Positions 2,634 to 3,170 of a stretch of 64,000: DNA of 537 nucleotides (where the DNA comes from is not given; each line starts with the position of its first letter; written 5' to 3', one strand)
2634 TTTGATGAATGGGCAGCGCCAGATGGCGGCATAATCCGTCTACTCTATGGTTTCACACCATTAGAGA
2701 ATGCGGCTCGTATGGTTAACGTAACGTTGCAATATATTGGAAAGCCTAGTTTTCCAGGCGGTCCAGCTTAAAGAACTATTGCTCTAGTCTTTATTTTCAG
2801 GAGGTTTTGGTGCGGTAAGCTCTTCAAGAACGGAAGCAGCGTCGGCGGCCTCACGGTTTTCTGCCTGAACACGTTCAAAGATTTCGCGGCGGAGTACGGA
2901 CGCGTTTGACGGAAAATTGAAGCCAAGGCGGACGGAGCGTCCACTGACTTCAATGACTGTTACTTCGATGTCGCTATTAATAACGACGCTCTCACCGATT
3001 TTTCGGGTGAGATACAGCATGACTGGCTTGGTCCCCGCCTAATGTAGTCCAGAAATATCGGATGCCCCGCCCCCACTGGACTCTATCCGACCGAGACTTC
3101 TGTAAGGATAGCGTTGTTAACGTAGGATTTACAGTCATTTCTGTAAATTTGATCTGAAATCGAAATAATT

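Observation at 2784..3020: CsrA homolog embedded in an alphaproteobacterial flagellar export locus without an adjacent fliW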

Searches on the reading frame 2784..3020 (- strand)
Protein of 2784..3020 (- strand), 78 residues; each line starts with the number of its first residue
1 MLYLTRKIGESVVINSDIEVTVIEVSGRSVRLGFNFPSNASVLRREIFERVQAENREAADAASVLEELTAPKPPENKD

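Call 3: search_protein_families(library=pfam, proteins=[window:2784-3020:-], max_evalue=0.01)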
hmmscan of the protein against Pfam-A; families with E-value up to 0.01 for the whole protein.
window:2784-3020:- (78 aa): 1 family
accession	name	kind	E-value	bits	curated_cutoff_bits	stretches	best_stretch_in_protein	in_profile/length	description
PF02599.21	CsrA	-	3.8e-20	72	27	1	1-52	1-52/53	Global regulator protein family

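Call 5: find_homologous_proteins(query=window:2784-3020:-, max_evalue=0.001)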
Query window:2784-3020:- (78 aa): 850 proteins with E <= 0.001 among 860 candidates; the best 120 are listed.
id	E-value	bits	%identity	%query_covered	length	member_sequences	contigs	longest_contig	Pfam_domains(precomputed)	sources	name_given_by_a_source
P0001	6.3e-41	155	100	100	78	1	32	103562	PF02599.22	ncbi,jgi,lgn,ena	jgi:carbon storage regulator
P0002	3.3e-40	152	99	100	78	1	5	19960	PF02599.22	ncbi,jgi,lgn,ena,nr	ncbi:MAG: carbon storage regulator CsrA [Alphaproteobacteria bacterium]|jgi:carbon storage regulator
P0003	1.7e-39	150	99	100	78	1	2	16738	PF02599.22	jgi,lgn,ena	-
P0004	4.9e-39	149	96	100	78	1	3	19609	PF02599.22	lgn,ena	-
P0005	1.8e-38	147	96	100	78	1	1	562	PF02599.22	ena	-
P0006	2.6e-38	146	96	100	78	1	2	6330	PF02599.22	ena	-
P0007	2.6e-38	146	96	100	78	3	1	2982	PF02599.22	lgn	-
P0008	1.0e-36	141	97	95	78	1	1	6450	PF02599.22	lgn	-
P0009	1.3e-35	138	91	100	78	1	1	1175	PF02599.22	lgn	-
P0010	5.3e-35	136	96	92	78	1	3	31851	PF02599.22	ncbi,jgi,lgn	jgi:carbon storage regulator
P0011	2.0e-34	134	94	92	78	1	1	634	PF02599.22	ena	-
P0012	2.6e-34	134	92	94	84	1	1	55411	PF02599.22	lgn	-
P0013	2.1e-32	128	90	92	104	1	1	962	PF02599.22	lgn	-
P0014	1.9e-31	125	90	90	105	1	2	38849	PF02599.22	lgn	-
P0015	2.0e-29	118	81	99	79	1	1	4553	PF02599.22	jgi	-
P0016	3.5e-29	118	91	72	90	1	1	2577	PF02599.22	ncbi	-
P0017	9.4e-29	116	84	94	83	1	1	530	PF02599.22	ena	-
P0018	1.9e-28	115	78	99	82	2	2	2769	PF02599.22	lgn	-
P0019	3.3e-28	115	78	100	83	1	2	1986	PF02599.22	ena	-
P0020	4.1e-28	114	83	92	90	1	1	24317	PF02599.22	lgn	-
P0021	7.8e-28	113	81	94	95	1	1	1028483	PF02599.22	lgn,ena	-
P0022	7.9e-28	113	82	94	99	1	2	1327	PF02599.22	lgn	-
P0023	8.7e-28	113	79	99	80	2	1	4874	PF02599.22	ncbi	-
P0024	9.0e-28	113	82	94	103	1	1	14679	PF02599.22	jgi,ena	-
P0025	2.7e-27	112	78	99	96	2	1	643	PF02599.22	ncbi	ncbi:MAG: carbon storage regulator CsrA [Alphaproteobacteria bacterium]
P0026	4.6e-27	111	83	88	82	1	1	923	PF02599.22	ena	-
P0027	6.9e-27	110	78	100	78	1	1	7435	PF02599.22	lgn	-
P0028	7.0e-27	110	75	100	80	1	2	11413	PF02599.22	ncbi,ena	-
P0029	8.1e-27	110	76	96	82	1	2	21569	PF02599.22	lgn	-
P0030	2.3e-26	109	82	87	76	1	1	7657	PF02599.22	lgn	-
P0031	3.3e-26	108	78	99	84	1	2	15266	PF02599.22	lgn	-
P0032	3.5e-26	108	78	100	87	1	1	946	PF02599.22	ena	-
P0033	1.5e-25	106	73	100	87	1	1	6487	PF02599.22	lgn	-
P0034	1.8e-25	106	78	92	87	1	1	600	PF02599.22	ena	-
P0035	2.2e-25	106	73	100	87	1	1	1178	PF02599.22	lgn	-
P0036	2.3e-25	106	72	100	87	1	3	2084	PF02599.22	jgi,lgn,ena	-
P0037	3.1e-25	105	82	87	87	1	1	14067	PF02599.22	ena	-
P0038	3.6e-25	105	89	72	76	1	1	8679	PF02599.22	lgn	-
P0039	5.4e-25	104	76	92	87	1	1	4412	PF02599.22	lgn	-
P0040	5.5e-25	104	73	94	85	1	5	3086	PF02599.22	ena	-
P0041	1.2e-24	103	88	72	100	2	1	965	PF02599.22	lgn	-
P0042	1.2e-24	103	100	69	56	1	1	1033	PF02599.22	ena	-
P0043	2.1e-24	102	88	72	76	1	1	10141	PF02599.22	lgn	-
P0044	3.7e-24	102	68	100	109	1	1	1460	PF02599.22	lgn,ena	-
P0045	4.1e-24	102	67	94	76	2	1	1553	PF02599.22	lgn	-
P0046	1.0e-23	100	78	86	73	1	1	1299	PF02599.22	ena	-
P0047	1.2e-23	100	64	97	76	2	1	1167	PF02599.22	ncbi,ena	-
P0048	1.4e-23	100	66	97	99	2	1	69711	PF02599.22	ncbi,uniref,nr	ncbi:carbon storage regulator CsrA [Ferruginivarius sediminum]|uniref:Translational regulator CsrA n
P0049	1.9e-23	100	78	86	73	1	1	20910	PF02599.22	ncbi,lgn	ncbi:MAG: carbon storage regulator [Alphaproteobacteria bacterium]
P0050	1.9e-23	99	69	97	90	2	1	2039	PF02599.22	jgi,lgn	jgi:carbon storage regulator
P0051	2.1e-23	99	67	96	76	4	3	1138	PF02599.22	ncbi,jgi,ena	jgi:carbon storage regulator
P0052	2.7e-23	99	77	72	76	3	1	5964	PF02599.22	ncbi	-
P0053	2.8e-23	99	71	92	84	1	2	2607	PF02599.22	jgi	-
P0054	3.3e-23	99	67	96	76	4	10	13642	PF02599.22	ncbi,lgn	-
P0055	4.1e-23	98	62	96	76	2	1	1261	PF02599.22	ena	-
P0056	5.3e-23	98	73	67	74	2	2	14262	PF02599.22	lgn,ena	-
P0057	5.3e-23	98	70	97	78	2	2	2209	PF02599.22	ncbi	-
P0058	5.6e-23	98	71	97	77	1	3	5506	PF02599.22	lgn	-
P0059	6.1e-23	98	63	97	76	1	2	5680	PF02599.22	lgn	-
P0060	6.3e-23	98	63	97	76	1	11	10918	PF02599.22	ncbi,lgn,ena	-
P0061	6.3e-23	98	63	97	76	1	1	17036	PF02599.22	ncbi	-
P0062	7.4e-23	98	77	67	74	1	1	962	PF02599.22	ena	-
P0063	7.4e-23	98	64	97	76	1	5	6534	PF02599.22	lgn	-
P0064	7.6e-23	98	67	96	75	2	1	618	PF02599.22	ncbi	-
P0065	9.5e-23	97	76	79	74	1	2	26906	PF02599.22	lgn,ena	-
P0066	1.0e-22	97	62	97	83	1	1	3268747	PF02599.22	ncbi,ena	-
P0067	1.1e-22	97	79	79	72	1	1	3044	PF02599.22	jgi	jgi:carbon storage regulator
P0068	1.2e-22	97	67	96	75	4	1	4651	PF02599.22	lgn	-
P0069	1.2e-22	97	76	86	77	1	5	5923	PF02599.22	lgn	-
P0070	1.3e-22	97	77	72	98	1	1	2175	PF02599.22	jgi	-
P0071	1.4e-22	97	79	72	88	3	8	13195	PF02599.22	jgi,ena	jgi:carbon storage regulator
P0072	1.4e-22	97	77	72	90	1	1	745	PF02599.22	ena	-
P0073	1.4e-22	97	79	72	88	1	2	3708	PF02599.22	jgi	jgi:carbon storage regulator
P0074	1.4e-22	97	79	72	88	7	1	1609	PF02599.22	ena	-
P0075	1.5e-22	97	77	72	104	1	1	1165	PF02599.22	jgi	-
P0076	1.6e-22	97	77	72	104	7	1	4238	PF02599.22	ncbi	-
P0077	1.6e-22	97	68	100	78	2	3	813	PF02599.22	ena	-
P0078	1.7e-22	96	75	83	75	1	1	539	PF02599.22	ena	-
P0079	1.7e-22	96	65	94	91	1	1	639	PF02599.22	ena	-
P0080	2.0e-22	96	64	94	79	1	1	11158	PF02599.22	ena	-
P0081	2.0e-22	96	78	77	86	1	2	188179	PF02599.22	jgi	-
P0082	2.1e-22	96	75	72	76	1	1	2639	PF02599.22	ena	-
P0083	2.1e-22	96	67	94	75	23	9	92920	PF02599.22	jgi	jgi:carbon storage regulator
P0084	2.1e-22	96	67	88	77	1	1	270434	PF02599.22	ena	-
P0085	2.3e-22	96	68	92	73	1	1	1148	PF02599.22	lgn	-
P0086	2.4e-22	96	82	72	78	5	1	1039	PF02599.22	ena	-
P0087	2.6e-22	96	64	94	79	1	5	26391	PF02599.22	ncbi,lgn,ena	ncbi:MAG: carbon storage regulator CsrA [Alphaproteobacteria bacterium]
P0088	2.6e-22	96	64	94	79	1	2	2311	PF02599.22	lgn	-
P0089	2.6e-22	96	64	94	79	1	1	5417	PF02599.22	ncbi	-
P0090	2.6e-22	96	64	94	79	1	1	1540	PF02599.22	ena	-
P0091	2.7e-22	96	64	94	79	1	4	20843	PF02599.22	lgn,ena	-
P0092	2.7e-22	96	64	94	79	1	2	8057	PF02599.22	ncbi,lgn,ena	-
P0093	2.7e-22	96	69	88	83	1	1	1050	PF02599.22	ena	-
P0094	2.8e-22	96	70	86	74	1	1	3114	PF02599.22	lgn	-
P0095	3.1e-22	96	77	72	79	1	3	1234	PF02599.22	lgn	-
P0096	3.1e-22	96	68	92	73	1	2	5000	PF02599.22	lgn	-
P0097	3.4e-22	96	62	97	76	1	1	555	PF02599.22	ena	-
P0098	3.4e-22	96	64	94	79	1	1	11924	PF02599.22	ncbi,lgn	-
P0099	3.5e-22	95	64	95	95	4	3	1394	PF02599.22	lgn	-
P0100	3.8e-22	95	75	67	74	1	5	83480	PF02599.22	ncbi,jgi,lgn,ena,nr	ncbi:MAG: carbon storage regulator [Rhodospirillaceae bacterium]|nr:MAG: carbon storage regulator [R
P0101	3.8e-22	95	75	72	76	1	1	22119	PF02599.22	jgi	-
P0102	3.9e-22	95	66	94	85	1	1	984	PF02599.22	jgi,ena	jgi:carbon storage regulator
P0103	3.9e-22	95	77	72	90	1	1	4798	PF02599.22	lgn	-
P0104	3.9e-22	95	77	72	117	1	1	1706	PF02599.22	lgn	-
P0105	3.9e-22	95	65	96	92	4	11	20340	PF02599.22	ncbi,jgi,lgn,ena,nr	ncbi:MAG TPA: carbon storage regulator CsrA [Alphaproteobacteria bacterium]|jgi:carbon storage regul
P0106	3.9e-22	95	70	86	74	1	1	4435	PF02599.22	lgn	-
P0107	4.0e-22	95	66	96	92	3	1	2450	PF02599.22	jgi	jgi:carbon storage regulator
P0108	4.0e-22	95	65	95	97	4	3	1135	PF02599.22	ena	-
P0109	4.2e-22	95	75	65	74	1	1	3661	PF02599.22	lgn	-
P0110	4.2e-22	95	62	95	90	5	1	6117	PF02599.22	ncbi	-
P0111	4.2e-22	95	69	86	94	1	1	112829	PF02599.22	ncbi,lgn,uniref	ncbi:MAG: carbon storage regulator CsrA [Tistlia sp.]|uniref:carbon storage regulator CsrA n=1 Tax=T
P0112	4.3e-22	95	63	96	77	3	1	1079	PF02599.22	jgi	jgi:carbon storage regulator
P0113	4.3e-22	95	77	72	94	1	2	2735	PF02599.22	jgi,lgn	jgi:carbon storage regulator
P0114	4.5e-22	95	75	72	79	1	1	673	PF02599.22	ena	-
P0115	4.7e-22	95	79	72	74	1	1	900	PF02599.22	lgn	-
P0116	4.7e-22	95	69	86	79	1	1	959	PF02599.22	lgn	-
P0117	4.8e-22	95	69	87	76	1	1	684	PF02599.22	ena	-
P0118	5.0e-22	95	68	81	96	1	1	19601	PF02599.22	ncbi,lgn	ncbi:MAG: carbon storage regulator CsrA [Acetobacterales bacterium]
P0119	5.2e-22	95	74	87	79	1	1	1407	PF02599.22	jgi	jgi:carbon storage regulator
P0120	5.3e-22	95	75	72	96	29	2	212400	PF02599.22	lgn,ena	-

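Call 6: find_encoding_contigs(protein=window:2784-3020:-, flank=10000, max_places=10)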
Protein window:2784-3020:- (78 aa): 21 contigs read that carry it; 10 places shown.
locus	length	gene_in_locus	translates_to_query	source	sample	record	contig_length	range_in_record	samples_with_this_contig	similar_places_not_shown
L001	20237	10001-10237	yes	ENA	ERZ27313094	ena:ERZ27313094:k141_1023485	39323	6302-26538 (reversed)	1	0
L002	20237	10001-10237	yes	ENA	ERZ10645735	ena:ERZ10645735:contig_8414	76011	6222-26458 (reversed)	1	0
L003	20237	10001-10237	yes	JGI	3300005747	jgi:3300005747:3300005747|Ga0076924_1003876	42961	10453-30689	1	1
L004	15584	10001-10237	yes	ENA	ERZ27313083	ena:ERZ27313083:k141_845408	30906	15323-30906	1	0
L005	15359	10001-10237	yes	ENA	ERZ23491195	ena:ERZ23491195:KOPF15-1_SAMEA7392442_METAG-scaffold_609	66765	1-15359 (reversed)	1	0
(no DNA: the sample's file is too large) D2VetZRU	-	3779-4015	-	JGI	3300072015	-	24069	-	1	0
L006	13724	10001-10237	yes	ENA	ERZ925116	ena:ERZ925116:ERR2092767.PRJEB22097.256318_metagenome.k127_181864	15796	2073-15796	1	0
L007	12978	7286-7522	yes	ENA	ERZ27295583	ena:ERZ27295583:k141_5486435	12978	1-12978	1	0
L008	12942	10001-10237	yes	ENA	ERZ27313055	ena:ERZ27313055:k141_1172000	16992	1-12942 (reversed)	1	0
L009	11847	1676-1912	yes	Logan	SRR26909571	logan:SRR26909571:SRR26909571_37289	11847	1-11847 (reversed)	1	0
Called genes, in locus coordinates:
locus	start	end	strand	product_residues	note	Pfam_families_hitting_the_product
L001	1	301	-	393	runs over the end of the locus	PF00108:Thiolase_N, PF02803:Thiolase_C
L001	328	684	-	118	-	PF03960:ArsC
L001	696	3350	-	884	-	PF01411:tRNA-synt_2c, PF07973:tRNA_SAD, PF02272:DHHA1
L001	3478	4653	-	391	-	PF00154:RecA_N, PF06745:ATPase (weak), PF08423:Rad51 (weak), PF27531:MT3502_N (weak), PF01637:ATPase_2 (weak), PF21096:RecA_C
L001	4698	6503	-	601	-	PF00512:HisKA, PF02518:HATPase_c, PF00072:Response_reg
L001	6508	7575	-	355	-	PF01312:Bac_export_2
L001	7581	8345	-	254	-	PF01311:Bac_export_1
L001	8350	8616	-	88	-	PF01313:Bac_export_3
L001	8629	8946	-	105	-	PF02049:FliE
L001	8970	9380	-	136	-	PF00460:Flg_bb_rod (weak), PF06429:Flg_bbr_C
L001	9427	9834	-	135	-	PF00460:Flg_bb_rod (weak)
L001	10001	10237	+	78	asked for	PF02599:CsrA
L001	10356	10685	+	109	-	-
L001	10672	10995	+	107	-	-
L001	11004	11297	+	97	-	PF04347:FliO (weak)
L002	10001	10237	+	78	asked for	PF02599:CsrA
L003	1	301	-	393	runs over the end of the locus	PF00108:Thiolase_N, PF02803:Thiolase_C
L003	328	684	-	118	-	PF03960:ArsC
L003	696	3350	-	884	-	PF01411:tRNA-synt_2c, PF07973:tRNA_SAD, PF02272:DHHA1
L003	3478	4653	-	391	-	PF00154:RecA_N, PF06745:ATPase (weak), PF08423:Rad51 (weak), PF27531:MT3502_N (weak), PF01637:ATPase_2 (weak), PF21096:RecA_C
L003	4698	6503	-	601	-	PF00512:HisKA, PF02518:HATPase_c, PF00072:Response_reg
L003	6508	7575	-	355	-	PF01312:Bac_export_2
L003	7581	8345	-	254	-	PF01311:Bac_export_1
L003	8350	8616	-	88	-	PF01313:Bac_export_3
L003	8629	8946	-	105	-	PF02049:FliE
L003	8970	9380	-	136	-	PF00460:Flg_bb_rod (weak), PF06429:Flg_bbr_C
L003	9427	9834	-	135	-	PF00460:Flg_bb_rod (weak)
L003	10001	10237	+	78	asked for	PF02599:CsrA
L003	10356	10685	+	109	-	-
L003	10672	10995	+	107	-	-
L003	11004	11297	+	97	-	PF04347:FliO (weak)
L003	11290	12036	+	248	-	PF00813:FliP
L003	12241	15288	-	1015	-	-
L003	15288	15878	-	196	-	PF04344:CheZ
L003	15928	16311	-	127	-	PF00072:Response_reg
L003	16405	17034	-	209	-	-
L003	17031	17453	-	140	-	-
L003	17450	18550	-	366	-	PF02154:FliM, PF01052:FliMN_C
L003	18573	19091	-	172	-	PF03748:FliL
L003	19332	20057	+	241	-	PF00460:Flg_bb_rod (weak), PF22692:LlgE_F_G_D1, PF06429:Flg_bbr_C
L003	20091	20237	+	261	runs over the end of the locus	PF00460:Flg_bb_rod, PF22692:LlgE_F_G_D1, PF06429:Flg_bbr_C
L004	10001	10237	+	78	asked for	PF02599:CsrA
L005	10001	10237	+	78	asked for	PF02599:CsrA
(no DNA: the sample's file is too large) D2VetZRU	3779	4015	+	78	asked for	PF02599:CsrA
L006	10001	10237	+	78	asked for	PF02599:CsrA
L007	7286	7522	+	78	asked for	PF02599:CsrA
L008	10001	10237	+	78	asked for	PF02599:CsrA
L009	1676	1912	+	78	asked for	PF02599:CsrA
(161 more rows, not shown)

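Call 11: search_protein_families(library=ncbifam, proteins=[window:2784-3020:-, L003:16405-17034:-, L003:17031-17453:-, L003:12241-15288:-], max_evalue=1)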
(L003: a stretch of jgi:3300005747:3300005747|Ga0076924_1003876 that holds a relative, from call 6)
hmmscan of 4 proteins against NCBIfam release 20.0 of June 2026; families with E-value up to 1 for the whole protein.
window:2784-3020:- (78 aa): 4 families
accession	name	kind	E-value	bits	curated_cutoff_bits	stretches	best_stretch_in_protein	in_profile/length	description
TIGR00202.1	csrA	equivalog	6.3e-23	80.7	70.1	1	1-65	1-66/69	carbon storage regulator CsrA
NF002469.0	PRK01712.1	equivalog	2.7e-21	75.3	73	1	1-59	1-59/65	carbon storage regulator CsrA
NF001844.0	PRK00568.1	equivalog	6.6e-15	54.9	106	1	1-67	1-69/76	carbon storage regulator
TIGR00739.1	yajC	equivalog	0.078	13.1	44.2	1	7-50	39-82/84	preprotein translocase subunit YajC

L003:16405-17034:- (209 aa): 7 families
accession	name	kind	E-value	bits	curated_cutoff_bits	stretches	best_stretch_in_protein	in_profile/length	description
TIGR02168.1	SMC_prok_B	equivalog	0.00024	18.9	567.35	1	6-158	641-796/1181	chromosome segregation protein SMC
NF047368.1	collar_FlbB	equivalog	0.0003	20.6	110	1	83-204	61-189/193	periplasmic-type flagellar collar protein FlbB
TIGR03319.1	RNase_Y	equivalog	0.0018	16.9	454.35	1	40-197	40-198/514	ribonuclease Y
NF000997.0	PRK00106.1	equivalog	0.022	13.3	937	1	43-170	64-194/535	ribonuclease Y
NF052320.1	Cbp1_fam_LP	subfamily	0.03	13.8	90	1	82-139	105-159/286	Cbp1 family collagen-binding glycoprotein adhesin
NF049953.1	ribbon_DG_selen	exception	0.064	13.2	130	1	67-145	23-96/172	zinc ribbon-containing (seleno)protein DG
NF001962.0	PRK00736.1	equivalog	0.34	10.7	72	1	102-135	6-38/69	hypothetical protein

L003:17031-17453:- (140 aa): 1 family
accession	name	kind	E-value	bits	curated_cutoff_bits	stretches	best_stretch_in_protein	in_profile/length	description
NF000991.0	PRK00103.2-5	equivalog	0.083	12.7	216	1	52-98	21-68/160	23S rRNA (pseudouridine(1915)-N(3))-methyltransferase RlmH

L003:12241-15288:- (1015 aa): 2 families
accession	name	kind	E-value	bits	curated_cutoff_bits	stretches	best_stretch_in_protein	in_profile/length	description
NF052415.1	T3SS_chap_SctY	equivalog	0.0032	18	70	1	592-647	49-104/106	type III secretion apparatus assembly chaperone SctY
NF002725.1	PRK02603.1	equivalog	0.031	14.3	143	1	620-672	72-124/173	photosystem I assembly protein Ycf3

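Call 12: search_protein_families(library=pfam, proteins=[L003:16405-17034:-, L003:17031-17453:-, L003:12241-15288:-], max_evalue=10)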
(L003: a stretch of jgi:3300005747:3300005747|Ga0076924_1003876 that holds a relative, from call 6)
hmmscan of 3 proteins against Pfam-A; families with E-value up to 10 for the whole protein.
L003:16405-17034:- (209 aa): 4 families
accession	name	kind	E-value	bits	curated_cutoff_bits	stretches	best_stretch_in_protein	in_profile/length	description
PF03448.22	MgtE_N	-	0.00012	23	25.9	1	152-206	43-97/102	MgtE intracellular N domain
PF04102.17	SlyX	-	0.17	13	30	1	106-138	6-38/67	SlyX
PF25398.1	CUX1_N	-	0.53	10.7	27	2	83-124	18-59/116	CUX1-like, N-terminal tRNA-binding arm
PF05526.16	R_equi_Vir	-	3.8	7.8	25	1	5-65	7-66/177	Rhodococcus equi virulence-associated protein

L003:17031-17453:- (140 aa): 0 families

L003:12241-15288:- (1015 aa): 4 families
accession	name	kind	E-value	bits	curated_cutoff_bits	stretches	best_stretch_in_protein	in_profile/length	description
PF24837.1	AMIN-like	-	0.04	14.4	27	1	43-63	5-27/129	AMIN-like domain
PF13176.12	TPR_7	-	0.24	12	27.9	1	624-651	3-32/36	Tetratricopeptide repeat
PF13428.12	TPR_14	-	0.33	12.2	23.5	2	621-658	2-39/44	Tetratricopeptide repeat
PF07719.23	TPR_2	-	4.1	8.2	27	0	858-881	6-29/34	Tetratricopeptide repeat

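Call 14: find_related_loci(query=A1, collection=genome_contigs, flank=10000)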
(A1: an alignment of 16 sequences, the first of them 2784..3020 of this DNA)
Query A1 (78 aa) in genome_contigs; peptide patterns used: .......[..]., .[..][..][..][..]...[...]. (x = any residue, [..] = any of these).
423 stretches matched a pattern; 415 encode a relative of the query (tblastn E <= 1e-3); the best 80 are kept; 80 distinct loci.
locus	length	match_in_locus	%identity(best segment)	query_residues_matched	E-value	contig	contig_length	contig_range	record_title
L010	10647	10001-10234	99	1-78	2e-46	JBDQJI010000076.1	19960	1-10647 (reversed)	MAG: Alphaproteobacteria bacterium isolate SFB_27D_19Dec05_100_63 k141_670653_length_19960_cov_26.4167, whole genome sho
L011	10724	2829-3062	97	1-78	2e-45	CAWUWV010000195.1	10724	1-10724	MAG: uncultured Alphaproteobacteria bacterium isolate HER19_SLT_250_bin_110 genome assembly, contig: HER19_SLT_250_bin_1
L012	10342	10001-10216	96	1-72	6e-41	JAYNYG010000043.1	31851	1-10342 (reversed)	MAG: Alphaproteobacteria bacterium isolate 139558_S160_concoct_bins.tsv.071_sub NODE_958_length_31851_cov_7.115486, whol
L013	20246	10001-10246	74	1-75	2e-34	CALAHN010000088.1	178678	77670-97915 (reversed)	MAG TPA_asm: uncultured Alphaproteobacteria bacterium isolate ERR2206770_bin.103_CONCOCT_v1.1_MAG genome assembly, conti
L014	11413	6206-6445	75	1-78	2e-33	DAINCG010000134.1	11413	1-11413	MAG TPA_asm: Pseudomonadota bacterium isolate CTOTU39385 NODE_759_length_11413_cov_2.243177, whole genome shotgun sequen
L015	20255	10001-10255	60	1-78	2e-30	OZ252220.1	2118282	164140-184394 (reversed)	MAG: Alphaproteobacteria bacterium isolate 7764d23f-edc5-4436-ada9-d5fc786cab2e genome assembly, chromosome: 1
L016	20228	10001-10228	66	1-76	4e-30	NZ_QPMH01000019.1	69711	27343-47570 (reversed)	Ferruginivarius sediminum strain WD2A32 WD2A32_scaffold19, whole genome shotgun sequence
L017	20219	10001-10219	68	1-73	1e-29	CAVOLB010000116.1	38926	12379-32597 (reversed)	MAG: uncultured Alphaproteobacteria bacterium isolate MFD10097.bin.1.22 genome assembly, contig: contig_22802, whole gen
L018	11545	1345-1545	78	1-67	1e-29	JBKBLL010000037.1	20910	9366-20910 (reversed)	MAG: Alphaproteobacteria bacterium isolate 21H_023.bin.41 NODE_37_length_20910_cov_4.313637, whole genome shotgun sequen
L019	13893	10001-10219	67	1-73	2e-29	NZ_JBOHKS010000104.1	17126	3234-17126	MAG: Hypericibacter sp. isolate H1-B2_metawrap_bin.14 k127_87879, whole genome shotgun sequence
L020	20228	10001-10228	62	1-76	3e-29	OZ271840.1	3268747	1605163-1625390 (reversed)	MAG: Alphaproteobacteria bacterium isolate 72443cf9-a358-416b-8693-caead2f30aea genome assembly, chromosome: 1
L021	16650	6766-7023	58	1-78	2e-28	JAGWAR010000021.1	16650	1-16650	MAG: Alphaproteobacteria bacterium isolate 277c_12 scaffold_3619, whole genome shotgun sequence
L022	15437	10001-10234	63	1-75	1e-28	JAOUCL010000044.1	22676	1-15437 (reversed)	MAG: Rhodospirillales bacterium isolate 24_Oct_SF_Bin19 24_Oct_SF_Bin19_scaffold_280_c1, whole genome shotgun sequence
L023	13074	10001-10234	63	1-75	2e-28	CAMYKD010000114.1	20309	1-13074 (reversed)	MAG: uncultured Kiloniellales bacterium isolate ES_M_Alpha_08 genome assembly, contig: scaffold_3335, whole genome shotg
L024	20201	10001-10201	69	1-67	8e-29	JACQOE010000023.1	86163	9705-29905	MAG: Proteobacteria bacterium isolate NC_groundwater_1273_Ag_S-0.2um_71_98 S_p2_S4_coassembly_k141_989074, whole genome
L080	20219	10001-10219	59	1-73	2e-26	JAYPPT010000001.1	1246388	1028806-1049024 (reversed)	MAG: Alphaproteobacteria bacterium isolate SD3109_NP_metabat_bins_2.tsv.035 contig_1164_pilon, whole genome shotgun sequ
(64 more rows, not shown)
